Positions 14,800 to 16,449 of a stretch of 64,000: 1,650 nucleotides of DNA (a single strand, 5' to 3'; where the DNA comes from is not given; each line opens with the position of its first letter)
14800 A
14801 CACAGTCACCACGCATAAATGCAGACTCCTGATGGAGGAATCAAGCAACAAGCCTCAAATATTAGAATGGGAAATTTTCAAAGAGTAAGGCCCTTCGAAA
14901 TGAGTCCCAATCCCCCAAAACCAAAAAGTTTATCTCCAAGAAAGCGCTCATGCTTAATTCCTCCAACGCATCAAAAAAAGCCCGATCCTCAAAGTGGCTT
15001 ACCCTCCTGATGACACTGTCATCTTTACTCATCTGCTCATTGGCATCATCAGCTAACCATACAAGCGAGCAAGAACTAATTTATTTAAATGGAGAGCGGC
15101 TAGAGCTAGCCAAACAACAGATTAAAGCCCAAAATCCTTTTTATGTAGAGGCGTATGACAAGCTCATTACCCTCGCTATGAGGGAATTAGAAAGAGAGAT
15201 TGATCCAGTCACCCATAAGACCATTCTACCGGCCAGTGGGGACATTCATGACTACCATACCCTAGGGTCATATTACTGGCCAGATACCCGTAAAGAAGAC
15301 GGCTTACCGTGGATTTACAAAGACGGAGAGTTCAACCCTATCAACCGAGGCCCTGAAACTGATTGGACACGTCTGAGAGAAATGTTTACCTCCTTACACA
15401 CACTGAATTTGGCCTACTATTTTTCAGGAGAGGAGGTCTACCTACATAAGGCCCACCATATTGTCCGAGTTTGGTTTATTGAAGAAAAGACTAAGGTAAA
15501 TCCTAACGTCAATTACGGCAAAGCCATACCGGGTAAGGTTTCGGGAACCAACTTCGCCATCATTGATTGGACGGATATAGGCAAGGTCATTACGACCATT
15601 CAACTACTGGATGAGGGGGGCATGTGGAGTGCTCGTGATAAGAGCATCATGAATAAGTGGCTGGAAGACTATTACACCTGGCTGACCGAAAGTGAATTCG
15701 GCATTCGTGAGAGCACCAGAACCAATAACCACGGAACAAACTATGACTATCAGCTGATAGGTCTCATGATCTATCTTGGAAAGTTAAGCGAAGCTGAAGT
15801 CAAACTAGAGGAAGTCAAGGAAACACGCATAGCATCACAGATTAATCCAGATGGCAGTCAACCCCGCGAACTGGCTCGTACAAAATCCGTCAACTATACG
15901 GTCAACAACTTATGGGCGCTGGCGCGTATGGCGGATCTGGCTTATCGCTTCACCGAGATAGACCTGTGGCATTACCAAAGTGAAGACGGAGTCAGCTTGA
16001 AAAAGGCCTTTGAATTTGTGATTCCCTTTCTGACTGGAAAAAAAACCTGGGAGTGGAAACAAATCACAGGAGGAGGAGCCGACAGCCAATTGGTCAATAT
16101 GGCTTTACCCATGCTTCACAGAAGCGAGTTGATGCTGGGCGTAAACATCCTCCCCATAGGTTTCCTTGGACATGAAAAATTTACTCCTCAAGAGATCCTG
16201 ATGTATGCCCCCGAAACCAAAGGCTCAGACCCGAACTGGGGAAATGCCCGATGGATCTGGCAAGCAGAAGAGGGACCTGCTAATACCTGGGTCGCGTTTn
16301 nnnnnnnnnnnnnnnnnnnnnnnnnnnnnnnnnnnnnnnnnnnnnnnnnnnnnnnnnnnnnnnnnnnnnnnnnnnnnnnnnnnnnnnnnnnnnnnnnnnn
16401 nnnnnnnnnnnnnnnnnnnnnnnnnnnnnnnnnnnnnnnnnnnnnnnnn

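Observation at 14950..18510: PL5-like 'alginate lyase' toroid fused to a GH78-like rhamnosidase module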

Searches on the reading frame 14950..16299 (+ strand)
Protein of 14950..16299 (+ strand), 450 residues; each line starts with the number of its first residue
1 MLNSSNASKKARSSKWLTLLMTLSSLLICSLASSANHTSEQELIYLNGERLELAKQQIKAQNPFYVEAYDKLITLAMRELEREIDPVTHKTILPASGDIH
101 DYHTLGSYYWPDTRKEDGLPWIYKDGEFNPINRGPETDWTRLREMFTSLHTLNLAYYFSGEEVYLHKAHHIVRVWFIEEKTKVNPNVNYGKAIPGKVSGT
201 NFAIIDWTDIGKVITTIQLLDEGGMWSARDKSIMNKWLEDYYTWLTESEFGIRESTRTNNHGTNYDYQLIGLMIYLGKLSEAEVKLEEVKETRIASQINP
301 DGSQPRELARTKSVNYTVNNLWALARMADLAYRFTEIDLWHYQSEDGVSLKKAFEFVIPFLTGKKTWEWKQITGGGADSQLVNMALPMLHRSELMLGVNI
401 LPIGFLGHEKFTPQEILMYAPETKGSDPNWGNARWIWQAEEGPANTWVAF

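Call 5: search_solved_structures(query=window:14950-16299:+, max_evalue=0.01, show_alignments=3)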
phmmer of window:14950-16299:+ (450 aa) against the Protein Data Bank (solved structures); distinct sequences matched with E-value up to 0.01: 7.
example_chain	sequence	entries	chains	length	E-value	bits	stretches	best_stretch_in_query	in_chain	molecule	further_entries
3nfv_A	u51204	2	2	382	5.3e-65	223.1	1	52-372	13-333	alginate lyase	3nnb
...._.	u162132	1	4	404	9.6e-48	166.2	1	63-373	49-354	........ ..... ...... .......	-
8bdq_A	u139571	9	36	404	4.8e-47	163.9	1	63-373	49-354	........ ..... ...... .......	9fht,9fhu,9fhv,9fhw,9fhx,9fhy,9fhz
9fi3_A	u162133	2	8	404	6.7e-47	163.4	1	63-373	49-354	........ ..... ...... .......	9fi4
9fi5_A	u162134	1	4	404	1.7e-46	162.1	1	63-373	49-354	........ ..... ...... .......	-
9fi0_A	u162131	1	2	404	2.4e-46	161.6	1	63-373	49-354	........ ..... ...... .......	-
9fi6_A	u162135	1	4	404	5.9e-46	160.3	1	63-373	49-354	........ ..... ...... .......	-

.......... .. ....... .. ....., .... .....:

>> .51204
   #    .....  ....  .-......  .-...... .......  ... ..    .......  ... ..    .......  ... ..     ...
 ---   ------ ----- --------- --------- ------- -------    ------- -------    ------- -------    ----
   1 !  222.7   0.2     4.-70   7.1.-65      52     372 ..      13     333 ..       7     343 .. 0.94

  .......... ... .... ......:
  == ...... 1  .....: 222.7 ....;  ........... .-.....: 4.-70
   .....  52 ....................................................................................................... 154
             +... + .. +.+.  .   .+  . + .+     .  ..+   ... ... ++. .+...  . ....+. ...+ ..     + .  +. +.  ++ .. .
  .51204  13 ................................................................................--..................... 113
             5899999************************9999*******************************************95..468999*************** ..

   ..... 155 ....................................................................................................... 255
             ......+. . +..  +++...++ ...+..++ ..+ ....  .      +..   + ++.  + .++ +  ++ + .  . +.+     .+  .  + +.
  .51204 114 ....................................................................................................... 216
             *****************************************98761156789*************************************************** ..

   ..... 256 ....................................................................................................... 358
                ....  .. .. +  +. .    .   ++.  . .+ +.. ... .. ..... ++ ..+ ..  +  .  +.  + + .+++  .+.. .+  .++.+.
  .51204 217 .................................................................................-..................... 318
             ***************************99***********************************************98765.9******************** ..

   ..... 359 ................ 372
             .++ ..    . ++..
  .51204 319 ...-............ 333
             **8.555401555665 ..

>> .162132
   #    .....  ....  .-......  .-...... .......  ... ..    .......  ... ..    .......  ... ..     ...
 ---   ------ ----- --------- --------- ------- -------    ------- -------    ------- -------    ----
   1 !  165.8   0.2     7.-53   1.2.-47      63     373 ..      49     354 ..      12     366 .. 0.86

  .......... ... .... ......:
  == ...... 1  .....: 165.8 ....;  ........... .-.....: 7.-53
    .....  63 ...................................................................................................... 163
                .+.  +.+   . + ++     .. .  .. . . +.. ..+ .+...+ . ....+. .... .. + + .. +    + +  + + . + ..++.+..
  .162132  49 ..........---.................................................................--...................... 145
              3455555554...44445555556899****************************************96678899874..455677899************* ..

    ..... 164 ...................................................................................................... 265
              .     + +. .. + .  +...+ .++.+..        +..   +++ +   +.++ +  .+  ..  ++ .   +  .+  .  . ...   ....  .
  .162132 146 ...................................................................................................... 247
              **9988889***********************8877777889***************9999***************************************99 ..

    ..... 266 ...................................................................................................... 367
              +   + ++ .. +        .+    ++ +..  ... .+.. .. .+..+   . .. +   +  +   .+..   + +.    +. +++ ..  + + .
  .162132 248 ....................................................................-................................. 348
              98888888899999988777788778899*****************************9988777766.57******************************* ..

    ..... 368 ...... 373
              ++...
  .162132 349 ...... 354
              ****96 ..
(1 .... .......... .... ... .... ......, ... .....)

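Call 28: find_related_loci(query=A1, collection=genome_contigs, flank=10000)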
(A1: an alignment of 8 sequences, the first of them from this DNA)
Query A1 (390 aa) in genome_contigs; peptide patterns used: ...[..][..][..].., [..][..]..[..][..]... (x = any residue, [..] = any of these).
600 stretches matched a pattern (row limit reached: there are more); 591 encode a relative of the query (tblastn E <= 1e-3); the best 80 are kept; 80 distinct loci.
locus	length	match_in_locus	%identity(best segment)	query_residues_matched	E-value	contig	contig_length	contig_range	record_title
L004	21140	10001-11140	68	3-382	0e+0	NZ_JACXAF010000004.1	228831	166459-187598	Neiella litorisoli strain HB171785 Contig_4, whole genome shotgun sequence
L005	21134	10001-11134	62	3-381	2e-157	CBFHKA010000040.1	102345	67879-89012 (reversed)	MAG: Polaribacter sp. isolate AGTU_28_bin_33_orig genome assembly, contig: AGTU_28_bin_33_orig_AGTU_28_c_000000000010, w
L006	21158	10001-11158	56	1-386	4e-153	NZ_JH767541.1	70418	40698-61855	Catenovulum agarivorans YM01 Scaffold22, whole genome shotgun sequence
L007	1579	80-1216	42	2-381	1e-110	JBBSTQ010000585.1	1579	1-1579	MAG: Sphingobacteriales bacterium isolate SVL2_sbin.24 SVL2_sbin.24_K_1196193_L_1579_cov_12.7733, whole genome shotgun s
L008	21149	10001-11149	40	1-384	1e-102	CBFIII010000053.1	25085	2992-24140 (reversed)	MAG: Bacteroidales bacterium isolate Co_bin_835_strict genome assembly, contig: Co_bin_835_strict_c54, whole genome shot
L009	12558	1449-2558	42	3-379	5e-99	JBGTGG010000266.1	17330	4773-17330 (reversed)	MAG: Cyclobacteriaceae bacterium isolate JTS-RE21 k141_3332960, whole genome shotgun sequence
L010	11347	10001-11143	39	3-384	3e-96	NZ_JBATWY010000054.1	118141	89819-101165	MAG: Haloferula sp. isolate MFD12162_ilm_asm_bin33 k127_219243, whole genome shotgun sequence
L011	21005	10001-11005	45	2-337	1e-94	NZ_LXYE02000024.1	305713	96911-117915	Labilibacter marinus strain Y11 contig24, whole genome shotgun sequence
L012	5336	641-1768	41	3-381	9e-92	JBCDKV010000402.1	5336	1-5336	MAG: Bacteroidota bacterium isolate P01_H01_bin.69 k141_2702453_length_5336_cov_19.0000, whole genome shotgun sequence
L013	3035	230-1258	42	4-349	1e-91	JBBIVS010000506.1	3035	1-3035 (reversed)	MAG: Draconibacterium sp. isolate PGS172224_bin_82 NODE_15031_length_3035_cov_2.391275, whole genome shotgun sequence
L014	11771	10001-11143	38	3-384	5e-90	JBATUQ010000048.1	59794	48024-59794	MAG: Leeuwenhoekiella sp. isolate MFD12171_ilm_asm_bin4 k127_11532, whole genome shotgun sequence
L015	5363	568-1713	39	2-382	4e-87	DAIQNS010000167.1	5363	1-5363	MAG TPA_asm: Alteraurantiacibacter sp. isolate CTOTU7346 NODE_25022_length_5363_cov_3.122645, whole genome shotgun seque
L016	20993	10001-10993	42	1-332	1e-86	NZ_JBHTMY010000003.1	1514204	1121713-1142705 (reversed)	Namhaeicola litoreus strain CCUG 61485 GCM70027333_3, whole genome shotgun sequence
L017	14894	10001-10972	42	9-333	6e-86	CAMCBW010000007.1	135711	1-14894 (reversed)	MAG: Tangfeifania diversioriginum isolate MiH-14oct19-11 genome assembly, contig: MiH-14oct19-C96, whole genome shotgun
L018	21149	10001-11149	39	4-389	1e-85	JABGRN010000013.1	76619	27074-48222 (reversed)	MAG: Prolixibacteraceae bacterium isolate co234_bin80 NODE_661_length_76619_cov_15.355885, whole genome shotgun sequence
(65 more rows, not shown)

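Call 34: search_solved_structures(query=A1, max_evalue=10)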
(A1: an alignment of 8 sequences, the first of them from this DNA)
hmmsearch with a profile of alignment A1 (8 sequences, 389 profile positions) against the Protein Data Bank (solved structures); distinct sequences matched with E-value up to 10: 10.
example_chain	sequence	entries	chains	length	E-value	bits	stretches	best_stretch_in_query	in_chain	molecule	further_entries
3nfv_A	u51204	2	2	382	3.2e-93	315.9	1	17-342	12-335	alginate lyase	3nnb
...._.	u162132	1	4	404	3.6e-67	230.1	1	14-341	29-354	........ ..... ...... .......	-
8bdq_A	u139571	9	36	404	2.3e-66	227.4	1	14-341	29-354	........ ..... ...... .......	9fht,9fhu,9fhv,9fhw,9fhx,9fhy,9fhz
9fi3_A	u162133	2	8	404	8.8e-66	225.5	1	14-341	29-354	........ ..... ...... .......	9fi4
9fi5_A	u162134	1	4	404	1.4e-65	224.8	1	14-341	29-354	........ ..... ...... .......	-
9fi0_A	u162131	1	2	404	1.8e-65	224.5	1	14-341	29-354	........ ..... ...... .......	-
9fi6_A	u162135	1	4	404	8.9e-65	222.2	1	14-341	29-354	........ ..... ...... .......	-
7fhz_A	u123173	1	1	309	0.0095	18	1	197-300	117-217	Polysaccharide lyase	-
7fhu_A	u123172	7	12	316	0.01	17.9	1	197-300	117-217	Polysaccharide lyase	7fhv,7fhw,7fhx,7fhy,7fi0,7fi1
7fi2_A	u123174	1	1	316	0.049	15.6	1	203-300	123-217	Polysaccharide lyase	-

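Call 53: predict_structure(alignment_id=A3)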
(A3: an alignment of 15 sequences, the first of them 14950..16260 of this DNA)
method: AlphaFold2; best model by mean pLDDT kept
length: 437 residues; sequences in the alignment: 15
mean_pLDDT: 83.3   pTM: 0.82
mean pLDDT of the five models: 83.3, 82.6, 78.3, 76.1, 75.1
residues with pLDDT >= 90: 231; 70-90: 123; 50-70: 50; < 50: 33
segments of 3 or more residues with pLDDT < 50: 1-10, 34-39, 424-437
pLDDT, mean of each block of 10 residues (from residue 1): 41 63 66 46 89 95 96 98 88 66 72 86 75 74 93 98 98 95 74 58 79 97 93 96 91 88 95 97 98 95 87 85 96 94 96 95 87 78 91 91 84 92 45 30
secondary structure, 60 per line:
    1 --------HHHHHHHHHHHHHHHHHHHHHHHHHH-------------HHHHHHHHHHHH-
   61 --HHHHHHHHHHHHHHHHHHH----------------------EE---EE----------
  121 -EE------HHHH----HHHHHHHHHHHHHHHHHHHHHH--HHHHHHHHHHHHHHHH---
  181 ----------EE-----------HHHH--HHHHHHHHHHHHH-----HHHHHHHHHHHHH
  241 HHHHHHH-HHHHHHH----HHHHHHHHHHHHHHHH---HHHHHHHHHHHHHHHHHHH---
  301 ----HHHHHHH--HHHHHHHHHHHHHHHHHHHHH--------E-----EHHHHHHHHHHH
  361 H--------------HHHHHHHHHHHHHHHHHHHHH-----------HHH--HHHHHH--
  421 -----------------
elements in order: H9-34 H48-59 H63-81 H130-133 H138-159 H162-177 H204-207 H210-222 H228-247 H249-255 H260-275 H279-297 H305-311 H314-334 H350-361 H376-396 H413-418

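Call 56: fold_search(model_id=the predicted structure, library=pdb)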
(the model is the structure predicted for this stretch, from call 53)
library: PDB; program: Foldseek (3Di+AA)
matches with E <= 10: 506; with E <= 0.001: 34
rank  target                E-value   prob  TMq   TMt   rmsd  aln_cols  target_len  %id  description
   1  3nfv                  3.9e-22  1.00  0.76  0.86   3.4       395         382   33  Crystal structure of an alginate lyase (BACOVA_01668) from Bacteroides ovatus at 1.95 A resolution (released 2010-07-28)
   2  3nnb                  1.6e-21  1.00  0.77  0.88   2.8       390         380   34  Crystal structure of an alginate lyase (BACOVA_01668) from Bacteroides ovatus at 1.60 A resolution (released 2010-10-06)
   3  9fi3_B                8.9e-20  1.00  0.73  0.83   3.4       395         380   26  Bacteroides ovatus polysaccharide lyase family 38 (BoPL38) mutant Q173N in complex with tetraguluronic acid at pH 3.5 (released 2025-07-09)
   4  9fi3_A                4.4e-19  1.00  0.73  0.84   3.4       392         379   28  Bacteroides ovatus polysaccharide lyase family 38 (BoPL38) mutant Q173N in complex with tetraguluronic acid at pH 3.5 (released 2025-07-09)
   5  9fi3_D                4.8e-19  1.00  0.73  0.83   3.4       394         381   27  Bacteroides ovatus polysaccharide lyase family 38 (BoPL38) mutant Q173N in complex with tetraguluronic acid at pH 3.5 (released 2025-07-09)
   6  8bdq_B                5.0e-19  1.00  0.73  0.83   3.5       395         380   27  Crystal structure of Bacteroides ovatus CP926 PL38 alginate lyase (released 2023-08-30)
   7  8bdq_A                6.3e-19  1.00  0.74  0.84   3.3       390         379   27  Crystal structure of Bacteroides ovatus CP926 PL38 alginate lyase (released 2023-08-30)
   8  8bdq_D                6.6e-19  1.00  0.73  0.83   3.4       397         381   27  Crystal structure of Bacteroides ovatus CP926 PL38 alginate lyase (released 2023-08-30)
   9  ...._D                9.3e-19  1.00  0.73  0.83   3.4       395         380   27  Bacteroides ovatus polysaccharide lyase family 38 (BoPL38) mutant H297N at pH 3.5 (released 2025-07-09)
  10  9fi2_A                1.2e-18  1.00  0.74  0.84   3.3       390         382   27  Bacteroides ovatus polysaccharide lyase family 38 (BoPL38) mutant N242A at pH 3.5 (released 2025-07-09)
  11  9fhu_D                1.3e-18  1.00  0.74  0.85   3.2       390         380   27  Bacteroides ovatus polysaccharide lyase family 38 (BoPL38) wild type in complex hexamannuluronic acid at pH 3.5 (released 2025-07-09)
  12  9fhu_A                1.3e-18  1.00  0.74  0.84   3.2       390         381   27  Bacteroides ovatus polysaccharide lyase family 38 (BoPL38) wild type in complex hexamannuluronic acid at pH 3.5 (released 2025-07-09)
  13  9fi6_A                1.3e-18  1.00  0.74  0.84   3.3       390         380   27  Bacteroides ovatus polysaccharide lyase family 38 (BoPL38) mutant Y91F+Y298F in complex with tetramannuronic acid at p (released 2025-07-09)
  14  9fi0_B                1.7e-18  1.00  0.72  0.82   3.9       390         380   27  Bacteroides ovatus polysaccharide lyase family 38 (BoPL38) mutant D108N (released 2025-07-09)
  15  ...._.                2.2e-18  1.00  0.73  0.83   3.4       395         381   27  Bacteroides ovatus polysaccharide lyase family 38 (BoPL38) mutant H297N at pH 3.5 (released 2025-07-09)
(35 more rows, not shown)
